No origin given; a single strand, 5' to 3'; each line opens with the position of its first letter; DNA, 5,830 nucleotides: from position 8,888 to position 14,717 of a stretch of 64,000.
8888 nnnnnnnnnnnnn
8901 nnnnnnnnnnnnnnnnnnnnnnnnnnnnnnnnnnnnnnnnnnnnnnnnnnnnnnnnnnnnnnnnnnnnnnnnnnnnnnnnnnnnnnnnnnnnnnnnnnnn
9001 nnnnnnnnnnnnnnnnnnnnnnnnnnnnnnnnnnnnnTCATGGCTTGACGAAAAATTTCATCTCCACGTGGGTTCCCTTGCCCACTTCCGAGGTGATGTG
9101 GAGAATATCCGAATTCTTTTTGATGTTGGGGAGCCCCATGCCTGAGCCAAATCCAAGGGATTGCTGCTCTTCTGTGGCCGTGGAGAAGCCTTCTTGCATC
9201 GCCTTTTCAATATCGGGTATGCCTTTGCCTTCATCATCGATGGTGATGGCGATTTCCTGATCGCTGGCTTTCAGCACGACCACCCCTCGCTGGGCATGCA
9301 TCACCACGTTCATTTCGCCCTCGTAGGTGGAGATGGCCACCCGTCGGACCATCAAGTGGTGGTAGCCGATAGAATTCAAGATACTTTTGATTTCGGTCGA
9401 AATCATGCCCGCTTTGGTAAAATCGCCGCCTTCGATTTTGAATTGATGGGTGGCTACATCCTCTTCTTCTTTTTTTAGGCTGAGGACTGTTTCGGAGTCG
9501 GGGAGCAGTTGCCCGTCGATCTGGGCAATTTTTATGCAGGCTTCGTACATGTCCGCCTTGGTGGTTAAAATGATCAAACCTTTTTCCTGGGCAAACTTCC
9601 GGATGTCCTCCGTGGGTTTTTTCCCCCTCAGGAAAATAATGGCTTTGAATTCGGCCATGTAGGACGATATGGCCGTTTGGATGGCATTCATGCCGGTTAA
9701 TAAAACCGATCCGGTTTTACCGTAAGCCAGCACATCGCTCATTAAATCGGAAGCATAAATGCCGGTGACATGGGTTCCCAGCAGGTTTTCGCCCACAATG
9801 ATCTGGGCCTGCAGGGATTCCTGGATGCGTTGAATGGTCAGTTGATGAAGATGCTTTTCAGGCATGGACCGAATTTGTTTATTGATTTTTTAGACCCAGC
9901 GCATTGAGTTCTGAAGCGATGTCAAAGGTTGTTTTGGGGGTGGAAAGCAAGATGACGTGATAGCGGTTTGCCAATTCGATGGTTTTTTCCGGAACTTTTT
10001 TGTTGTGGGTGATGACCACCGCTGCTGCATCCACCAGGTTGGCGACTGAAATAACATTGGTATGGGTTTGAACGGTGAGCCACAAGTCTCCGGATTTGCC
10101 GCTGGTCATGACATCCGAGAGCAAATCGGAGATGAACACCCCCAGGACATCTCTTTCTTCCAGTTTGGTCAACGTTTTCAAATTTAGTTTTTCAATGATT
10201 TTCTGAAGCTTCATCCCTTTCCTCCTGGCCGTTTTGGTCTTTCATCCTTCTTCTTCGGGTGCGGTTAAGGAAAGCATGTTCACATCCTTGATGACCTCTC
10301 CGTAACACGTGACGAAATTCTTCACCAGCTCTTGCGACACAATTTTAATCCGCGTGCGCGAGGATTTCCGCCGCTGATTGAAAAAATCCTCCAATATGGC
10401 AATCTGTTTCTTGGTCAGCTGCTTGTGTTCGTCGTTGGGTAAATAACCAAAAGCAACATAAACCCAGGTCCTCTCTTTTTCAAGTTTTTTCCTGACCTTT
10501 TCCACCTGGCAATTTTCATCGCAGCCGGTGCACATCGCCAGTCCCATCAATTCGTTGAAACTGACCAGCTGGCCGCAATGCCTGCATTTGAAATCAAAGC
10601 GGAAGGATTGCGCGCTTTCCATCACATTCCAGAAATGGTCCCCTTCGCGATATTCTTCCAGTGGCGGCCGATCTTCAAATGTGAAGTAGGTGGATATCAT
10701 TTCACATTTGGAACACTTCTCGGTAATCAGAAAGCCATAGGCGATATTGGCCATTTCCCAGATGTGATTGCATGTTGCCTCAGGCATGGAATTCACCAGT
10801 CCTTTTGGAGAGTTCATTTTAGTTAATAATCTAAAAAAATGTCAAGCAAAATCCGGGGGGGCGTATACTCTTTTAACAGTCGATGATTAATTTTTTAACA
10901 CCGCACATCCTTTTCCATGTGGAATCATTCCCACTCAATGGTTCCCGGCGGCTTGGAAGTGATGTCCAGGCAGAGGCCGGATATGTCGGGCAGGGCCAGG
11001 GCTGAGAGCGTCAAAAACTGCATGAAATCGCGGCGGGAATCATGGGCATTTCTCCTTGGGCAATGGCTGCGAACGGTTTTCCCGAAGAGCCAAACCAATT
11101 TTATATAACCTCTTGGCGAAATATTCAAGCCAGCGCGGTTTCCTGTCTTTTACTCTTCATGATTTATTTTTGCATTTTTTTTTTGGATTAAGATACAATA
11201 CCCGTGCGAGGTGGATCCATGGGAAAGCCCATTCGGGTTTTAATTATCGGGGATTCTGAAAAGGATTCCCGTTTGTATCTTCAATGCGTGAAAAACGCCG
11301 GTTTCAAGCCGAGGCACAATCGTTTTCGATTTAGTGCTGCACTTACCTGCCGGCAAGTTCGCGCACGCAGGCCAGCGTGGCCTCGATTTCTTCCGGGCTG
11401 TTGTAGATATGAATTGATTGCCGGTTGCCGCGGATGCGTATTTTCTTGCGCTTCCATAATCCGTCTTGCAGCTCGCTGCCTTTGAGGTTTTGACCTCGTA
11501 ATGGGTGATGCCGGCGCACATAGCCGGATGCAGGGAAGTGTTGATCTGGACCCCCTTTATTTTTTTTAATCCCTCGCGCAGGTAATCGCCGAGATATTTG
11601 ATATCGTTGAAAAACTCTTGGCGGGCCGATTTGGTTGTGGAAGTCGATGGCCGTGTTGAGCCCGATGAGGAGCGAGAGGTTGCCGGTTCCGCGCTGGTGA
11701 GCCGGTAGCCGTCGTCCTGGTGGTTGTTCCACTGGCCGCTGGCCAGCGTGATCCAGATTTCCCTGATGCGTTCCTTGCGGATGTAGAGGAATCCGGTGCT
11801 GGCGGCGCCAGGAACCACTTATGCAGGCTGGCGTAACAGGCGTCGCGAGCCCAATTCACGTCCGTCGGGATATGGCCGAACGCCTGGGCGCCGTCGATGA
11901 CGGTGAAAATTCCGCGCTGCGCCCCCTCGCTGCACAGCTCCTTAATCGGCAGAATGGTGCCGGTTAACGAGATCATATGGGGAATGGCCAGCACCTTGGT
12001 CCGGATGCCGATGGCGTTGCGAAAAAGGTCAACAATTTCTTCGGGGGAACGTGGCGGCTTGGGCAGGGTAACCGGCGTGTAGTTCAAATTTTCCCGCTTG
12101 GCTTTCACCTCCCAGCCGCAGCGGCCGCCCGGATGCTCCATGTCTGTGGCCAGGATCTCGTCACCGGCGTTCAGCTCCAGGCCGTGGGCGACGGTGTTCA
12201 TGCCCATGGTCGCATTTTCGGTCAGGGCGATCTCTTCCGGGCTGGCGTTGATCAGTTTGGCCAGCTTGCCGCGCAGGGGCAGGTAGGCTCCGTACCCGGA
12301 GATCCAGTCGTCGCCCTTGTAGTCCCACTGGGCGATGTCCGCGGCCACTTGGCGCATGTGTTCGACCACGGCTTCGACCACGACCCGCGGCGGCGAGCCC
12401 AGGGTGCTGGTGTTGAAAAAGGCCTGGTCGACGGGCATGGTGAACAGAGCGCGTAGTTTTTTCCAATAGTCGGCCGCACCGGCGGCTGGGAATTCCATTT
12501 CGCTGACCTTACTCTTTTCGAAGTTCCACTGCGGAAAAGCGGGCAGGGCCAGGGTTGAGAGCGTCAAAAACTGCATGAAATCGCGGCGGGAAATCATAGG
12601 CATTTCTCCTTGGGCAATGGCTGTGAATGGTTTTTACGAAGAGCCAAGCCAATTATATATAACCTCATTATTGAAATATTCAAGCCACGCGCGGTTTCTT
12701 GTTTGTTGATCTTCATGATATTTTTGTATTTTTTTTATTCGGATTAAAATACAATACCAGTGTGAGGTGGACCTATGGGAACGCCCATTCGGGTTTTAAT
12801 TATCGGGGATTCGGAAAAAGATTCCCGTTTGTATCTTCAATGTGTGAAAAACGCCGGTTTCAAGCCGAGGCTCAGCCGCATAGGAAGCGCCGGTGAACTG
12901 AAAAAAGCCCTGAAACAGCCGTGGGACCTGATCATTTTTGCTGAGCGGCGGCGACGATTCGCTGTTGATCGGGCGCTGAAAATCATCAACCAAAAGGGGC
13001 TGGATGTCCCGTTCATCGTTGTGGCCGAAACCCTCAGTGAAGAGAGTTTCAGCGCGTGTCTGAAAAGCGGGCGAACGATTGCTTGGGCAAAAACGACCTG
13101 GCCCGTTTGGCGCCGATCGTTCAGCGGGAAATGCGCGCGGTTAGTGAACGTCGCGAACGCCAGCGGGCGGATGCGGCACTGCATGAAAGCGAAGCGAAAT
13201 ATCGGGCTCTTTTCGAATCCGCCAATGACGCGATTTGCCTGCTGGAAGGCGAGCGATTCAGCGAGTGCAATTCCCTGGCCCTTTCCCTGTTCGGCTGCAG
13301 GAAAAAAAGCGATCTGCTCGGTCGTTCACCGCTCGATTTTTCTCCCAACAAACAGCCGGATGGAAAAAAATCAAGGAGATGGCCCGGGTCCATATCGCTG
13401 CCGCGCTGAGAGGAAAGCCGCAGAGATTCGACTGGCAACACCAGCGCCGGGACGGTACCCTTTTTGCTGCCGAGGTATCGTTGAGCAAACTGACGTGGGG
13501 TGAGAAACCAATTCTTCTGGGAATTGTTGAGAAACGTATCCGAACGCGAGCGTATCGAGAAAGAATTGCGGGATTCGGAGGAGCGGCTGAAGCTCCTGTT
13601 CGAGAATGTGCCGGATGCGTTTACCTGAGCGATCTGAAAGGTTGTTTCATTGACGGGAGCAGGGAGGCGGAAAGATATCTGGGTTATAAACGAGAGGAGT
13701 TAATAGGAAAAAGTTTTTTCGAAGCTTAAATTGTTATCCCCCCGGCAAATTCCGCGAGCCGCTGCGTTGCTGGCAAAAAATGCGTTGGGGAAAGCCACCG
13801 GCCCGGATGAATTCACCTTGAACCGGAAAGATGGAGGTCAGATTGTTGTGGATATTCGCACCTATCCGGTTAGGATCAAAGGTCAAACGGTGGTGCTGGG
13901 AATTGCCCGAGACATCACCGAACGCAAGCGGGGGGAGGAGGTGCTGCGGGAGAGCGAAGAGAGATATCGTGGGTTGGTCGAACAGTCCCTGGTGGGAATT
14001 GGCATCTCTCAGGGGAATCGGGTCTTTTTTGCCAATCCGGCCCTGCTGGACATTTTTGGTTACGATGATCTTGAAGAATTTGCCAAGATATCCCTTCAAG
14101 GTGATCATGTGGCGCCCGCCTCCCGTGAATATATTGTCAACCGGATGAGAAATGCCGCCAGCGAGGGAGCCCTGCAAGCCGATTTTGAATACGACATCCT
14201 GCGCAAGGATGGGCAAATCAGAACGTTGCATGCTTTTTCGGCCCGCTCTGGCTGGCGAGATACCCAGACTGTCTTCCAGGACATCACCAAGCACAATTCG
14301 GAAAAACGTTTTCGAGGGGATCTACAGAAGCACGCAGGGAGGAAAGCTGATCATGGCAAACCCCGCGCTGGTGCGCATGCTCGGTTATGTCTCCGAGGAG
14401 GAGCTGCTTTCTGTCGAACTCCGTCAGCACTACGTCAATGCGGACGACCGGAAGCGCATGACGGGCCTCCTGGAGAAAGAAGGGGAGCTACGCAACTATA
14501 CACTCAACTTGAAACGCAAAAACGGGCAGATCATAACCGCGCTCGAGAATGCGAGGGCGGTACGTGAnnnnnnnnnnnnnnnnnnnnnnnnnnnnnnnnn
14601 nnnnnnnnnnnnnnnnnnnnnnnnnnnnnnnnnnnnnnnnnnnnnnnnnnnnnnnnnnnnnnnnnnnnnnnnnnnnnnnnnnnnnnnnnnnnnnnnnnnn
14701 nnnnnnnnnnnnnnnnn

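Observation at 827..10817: Nine-gene coupled operon joining a HydBC/NuoEFG-type flavin module to NfnAB, preceded by an [FeFe]-hydrogenase-like sensor and DRTGG/GHKL regulators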

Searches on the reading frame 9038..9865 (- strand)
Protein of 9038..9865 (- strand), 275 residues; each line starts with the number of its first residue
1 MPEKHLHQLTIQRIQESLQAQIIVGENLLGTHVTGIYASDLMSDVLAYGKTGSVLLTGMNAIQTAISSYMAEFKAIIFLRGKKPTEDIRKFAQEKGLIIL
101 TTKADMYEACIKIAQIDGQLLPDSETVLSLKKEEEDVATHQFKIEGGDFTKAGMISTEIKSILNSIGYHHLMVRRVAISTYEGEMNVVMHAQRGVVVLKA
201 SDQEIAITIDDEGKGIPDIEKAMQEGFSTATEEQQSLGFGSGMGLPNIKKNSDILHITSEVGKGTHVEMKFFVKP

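Call 5: search_protein_families(library=pfam, proteins=[window:9038-9865:-], max_evalue=0.01)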
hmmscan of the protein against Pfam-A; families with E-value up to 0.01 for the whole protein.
window:9038-9865:- (275 aa): 3 families
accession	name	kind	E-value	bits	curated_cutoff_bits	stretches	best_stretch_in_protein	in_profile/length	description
PF02518.31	HATPase_c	-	3.9e-09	37.4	26.4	1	189-271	19-107/111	Histidine kinase-, DNA gyrase B-, and HSP90-like ATPase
PF07085.17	DRTGG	-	1e-06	29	25.2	1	14-115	2-104/105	DRTGG domain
PF13581.12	HATPase_c_2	-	2.7e-06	27.9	27.4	1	158-270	14-126/127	Histidine kinase-like ATPase domain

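Call 6: search_protein_families(library=ncbifam, proteins=[window:9038-9865:-], max_evalue=0.00001)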
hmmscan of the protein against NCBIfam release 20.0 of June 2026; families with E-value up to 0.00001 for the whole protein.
window:9038-9865:- (275 aa): 2 families
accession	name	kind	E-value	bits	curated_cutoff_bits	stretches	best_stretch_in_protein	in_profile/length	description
TIGR01925.2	spIIAB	equivalog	5.9e-15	55.4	135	1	186-270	48-133/137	anti-sigma F factor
NF010076.0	PRK13557.1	subfamily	2.6e-07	29.4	631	1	192-272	312-393/540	histidine kinase famiy protein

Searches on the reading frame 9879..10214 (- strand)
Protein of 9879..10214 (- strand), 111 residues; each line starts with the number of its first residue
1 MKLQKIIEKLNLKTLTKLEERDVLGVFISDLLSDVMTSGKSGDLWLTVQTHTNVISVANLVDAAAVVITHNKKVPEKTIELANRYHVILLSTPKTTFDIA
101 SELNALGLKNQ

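Call 5: search_protein_families(library=pfam, proteins=[window:9879-10214:-], max_evalue=0.01)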
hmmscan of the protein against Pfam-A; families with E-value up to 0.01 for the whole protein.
window:9879-10214:- (111 aa): 3 families
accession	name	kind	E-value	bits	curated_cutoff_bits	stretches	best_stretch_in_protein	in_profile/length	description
PF02603.21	Hpr_kinase_N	-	2.7e-07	31.1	24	1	62-104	80-122/125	HPr Serine kinase N terminus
PF07085.17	DRTGG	-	1.9e-06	28.1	25.2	1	40-105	39-104/105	DRTGG domain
PF07905.16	PucR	-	0.00099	19.9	33.5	1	34-95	34-104/118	Purine catabolism regulatory protein-like family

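Call 6: search_protein_families(library=ncbifam, proteins=[window:9879-10214:-], max_evalue=0.00001)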
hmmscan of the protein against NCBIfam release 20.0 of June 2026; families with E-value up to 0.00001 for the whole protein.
window:9879-10214:- (111 aa): 1 family
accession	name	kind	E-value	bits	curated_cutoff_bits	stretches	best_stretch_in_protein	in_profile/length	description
NF011440.0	PRK14869.1-2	equivalog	3.1e-06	26.1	746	1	3-104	137-238/541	putative manganese-dependent inorganic diphosphatase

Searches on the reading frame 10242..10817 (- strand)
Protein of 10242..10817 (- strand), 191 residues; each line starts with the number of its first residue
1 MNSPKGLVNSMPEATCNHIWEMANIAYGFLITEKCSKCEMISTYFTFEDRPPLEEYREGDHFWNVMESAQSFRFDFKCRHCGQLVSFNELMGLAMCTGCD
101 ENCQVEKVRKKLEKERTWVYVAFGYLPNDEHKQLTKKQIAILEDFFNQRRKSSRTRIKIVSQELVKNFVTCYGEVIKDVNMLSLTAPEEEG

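Call 5: search_protein_families(library=pfam, proteins=[window:10242-10817:-], max_evalue=0.01)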
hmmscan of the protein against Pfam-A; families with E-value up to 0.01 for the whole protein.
window:10242-10817:- (191 aa): 0 families

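Call 6: search_protein_families(library=ncbifam, proteins=[window:10242-10817:-], max_evalue=0.00001)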
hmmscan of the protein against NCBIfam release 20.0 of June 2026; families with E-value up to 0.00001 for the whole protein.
window:10242-10817:- (191 aa): 0 families

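Call 57: find_homologous_proteins(query=window:10242-10787:-, max_evalue=0.001)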
Query window:10242-10787:- (181 aa): 260 proteins with E <= 0.001 among 277 candidates; the best 120 are listed.
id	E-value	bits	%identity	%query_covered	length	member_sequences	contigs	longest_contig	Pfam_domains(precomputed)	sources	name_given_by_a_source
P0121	1.5e-121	421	100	100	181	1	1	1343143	-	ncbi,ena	-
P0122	4.0e-95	335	78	99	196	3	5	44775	-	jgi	jgi:hypothetical protein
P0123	1.3e-90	320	74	98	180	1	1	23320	-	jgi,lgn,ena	-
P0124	2.7e-89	316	74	100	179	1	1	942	-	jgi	jgi:hypothetical protein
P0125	7.5e-89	314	72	99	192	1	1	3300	-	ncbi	-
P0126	8.9e-89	314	74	98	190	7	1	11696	-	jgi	jgi:hypothetical protein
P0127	5.6e-88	311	72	99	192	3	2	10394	-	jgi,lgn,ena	-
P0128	8.4e-88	311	72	99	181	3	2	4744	-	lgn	-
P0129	1.4e-87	310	70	99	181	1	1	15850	-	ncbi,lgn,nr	ncbi:MAG: hypothetical protein JXO51_12350 [Candidatus Aminicenantes bacterium]|nr:hypothetical prot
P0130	5.3e-87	308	72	98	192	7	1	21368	-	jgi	jgi:hypothetical protein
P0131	6.3e-87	308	71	99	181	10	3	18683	-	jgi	jgi:hypothetical protein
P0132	4.0e-85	302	71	99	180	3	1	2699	-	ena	-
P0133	7.3e-85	301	70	99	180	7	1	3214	-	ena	-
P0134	5.7e-83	295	70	99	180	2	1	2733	-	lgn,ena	-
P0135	4.7e-81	289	67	99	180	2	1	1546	-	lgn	-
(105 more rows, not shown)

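Call 65: predict_structure(alignment_id=A2)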
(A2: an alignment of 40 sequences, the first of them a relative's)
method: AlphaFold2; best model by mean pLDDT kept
length: 181 residues; sequences in the alignment: 40
mean_pLDDT: 82.2   pTM: 0.78
mean pLDDT of the five models: 82.2, 82.1, 80.4, 79.9, 79.6
residues with pLDDT >= 90: 75; 70-90: 78; 50-70: 8; < 50: 20
segments of 3 or more residues with pLDDT < 50: 166-181
pLDDT, mean of each block of 10 residues (from residue 1): 70 92 88 88 79 85 93 95 85 92 91 90 95 89 87 81 46 36 33
secondary structure, 60 per line:
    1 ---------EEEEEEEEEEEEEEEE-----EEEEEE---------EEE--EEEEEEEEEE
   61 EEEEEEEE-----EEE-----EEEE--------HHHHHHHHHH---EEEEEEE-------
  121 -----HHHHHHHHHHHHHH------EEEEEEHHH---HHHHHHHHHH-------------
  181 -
elements in order: E10-25 E31-36 E46-48 E51-68 E74-76 E82-85 H94-103 E107-113 H126-139 E146-151 H158-167

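Call 68: fold_search(model_id=the predicted structure, library=pdb)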
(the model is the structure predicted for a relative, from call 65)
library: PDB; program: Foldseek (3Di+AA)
matches with E <= 10: 407; with E <= 0.001: 0
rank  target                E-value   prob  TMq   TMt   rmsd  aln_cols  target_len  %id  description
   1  2xha_A                7.7e-02  0.98  0.28  0.27   5.7        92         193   11  Crystal Structure of Domain 2 of Thermotoga maritima N-utilization Substance G (NusG) (released 2011-06-29)
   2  2xhc                  7.7e-02  0.97  0.27  0.15   6.4        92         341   11  Crystal Structure of Thermotoga maritima N-utilization Substance G (NusG) (released 2011-06-29)
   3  7qhs_7                1.0e-01  0.12  0.16  0.06  20.5       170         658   10  S. cerevisiae CMGE nucleating origin DNA melting (released 2022-06-15)
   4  8s0a_5                1.2e-01  0.09  0.13  0.05  13.9       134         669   11  H. sapiens MCM2-7 hexamer bound to double stranded DNA (released 2024-10-02)
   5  8rif_7                1.5e-01  0.23  0.19  0.06  12.1       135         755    9  Cryo-EM structure of the MCM double hexamer loaded onto dsDNA. (released 2025-01-01)
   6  8s0b_5                1.6e-01  0.09  0.13  0.05  14.2       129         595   10  H. sapiens MCM bound to double stranded DNA and ORC6 as part of the MCM-ORC complex (released 2024-10-02)
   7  8b9a_7                1.9e-01  0.15  0.19  0.06  20.8       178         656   11  S. cerevisiae replisome + Ctf4, bound by pol alpha primase. Complex engaged with a fork DNA substrate containing a 60  (released 2023-08-09)
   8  4me3                  2.0e-01  0.30  0.18  0.14  12.0       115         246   10  1.8 Angstrom Crystal Structure of the N-terminal Domain of an Archaeal MCM (released 2014-01-08)
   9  8rig_7                2.2e-01  0.30  0.19  0.07  12.3       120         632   12  Cryo-EM structure of an MCM helicase single hexamer loaded onto dsDNA. (released 2025-01-01)
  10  9e2x_7                2.3e-01  0.35  0.19  0.06  12.4       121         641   12  Cryo-EM structure of yeast CMG helicase stalled at G4-containing DNA template, state 2 (released 2025-03-19)
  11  2xdp                  2.6e-01  0.57  0.22  0.31   7.7        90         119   12  Crystal structure of the tudor domain of human JMJD2C (released 2010-06-09)
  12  7pmn_5                2.6e-01  0.25  0.18  0.06  11.8       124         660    8  S. cerevisiae replisome-SCF(Dia2) complex bound to double-stranded DNA (conformation II) (released 2021-11-10)
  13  7p30_7                2.6e-01  0.10  0.18  0.06  20.4       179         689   10  3.0 A resolution structure of a DNA-loaded MCM double hexamer (released 2022-02-02)
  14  6hv9_7                2.7e-01  0.20  0.19  0.07  14.9       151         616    9  S. cerevisiae CMG-Pol epsilon-DNA (released 2018-12-12)
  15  6rqc_7                3.0e-01  0.21  0.19  0.06  13.3       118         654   10  Cryo-EM structure of an MCM loading intermediate (released 2019-11-20)
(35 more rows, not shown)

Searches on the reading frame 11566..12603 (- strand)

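Call 50: search_protein_families(library=pfam, proteins=[window:11566-12603:-], max_evalue=0.000001)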
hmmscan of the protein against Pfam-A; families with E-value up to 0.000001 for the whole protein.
window:11566-12603:- (345 aa): 1 family
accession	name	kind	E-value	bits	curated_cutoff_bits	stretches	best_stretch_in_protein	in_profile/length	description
PF00266.25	Aminotran_5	-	2.6e-27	96.2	21.5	1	106-267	44-205/371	Aminotransferase class-V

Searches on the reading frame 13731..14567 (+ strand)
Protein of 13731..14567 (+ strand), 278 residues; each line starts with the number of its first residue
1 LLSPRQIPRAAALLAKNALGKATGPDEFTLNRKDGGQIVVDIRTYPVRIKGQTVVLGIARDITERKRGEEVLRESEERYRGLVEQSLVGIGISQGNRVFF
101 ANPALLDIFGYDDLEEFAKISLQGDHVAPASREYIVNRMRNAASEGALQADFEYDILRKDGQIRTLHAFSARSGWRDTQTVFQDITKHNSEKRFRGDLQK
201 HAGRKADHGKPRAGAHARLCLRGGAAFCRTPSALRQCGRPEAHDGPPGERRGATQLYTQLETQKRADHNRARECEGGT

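Call 55: search_protein_families(library=pfam, proteins=[window:13731-14567:+], max_evalue=0.00001)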
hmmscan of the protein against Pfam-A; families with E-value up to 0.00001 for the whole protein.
window:13731-14567:+ (278 aa): 2 families
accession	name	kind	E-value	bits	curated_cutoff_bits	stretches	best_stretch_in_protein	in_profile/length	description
PF13426.13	PAS_9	-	4.7e-11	43.3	27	0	94-186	9-102/103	PAS domain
PF08447.18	PAS_3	-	1.5e-09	38.5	25.6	1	99-169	2-71/89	PAS fold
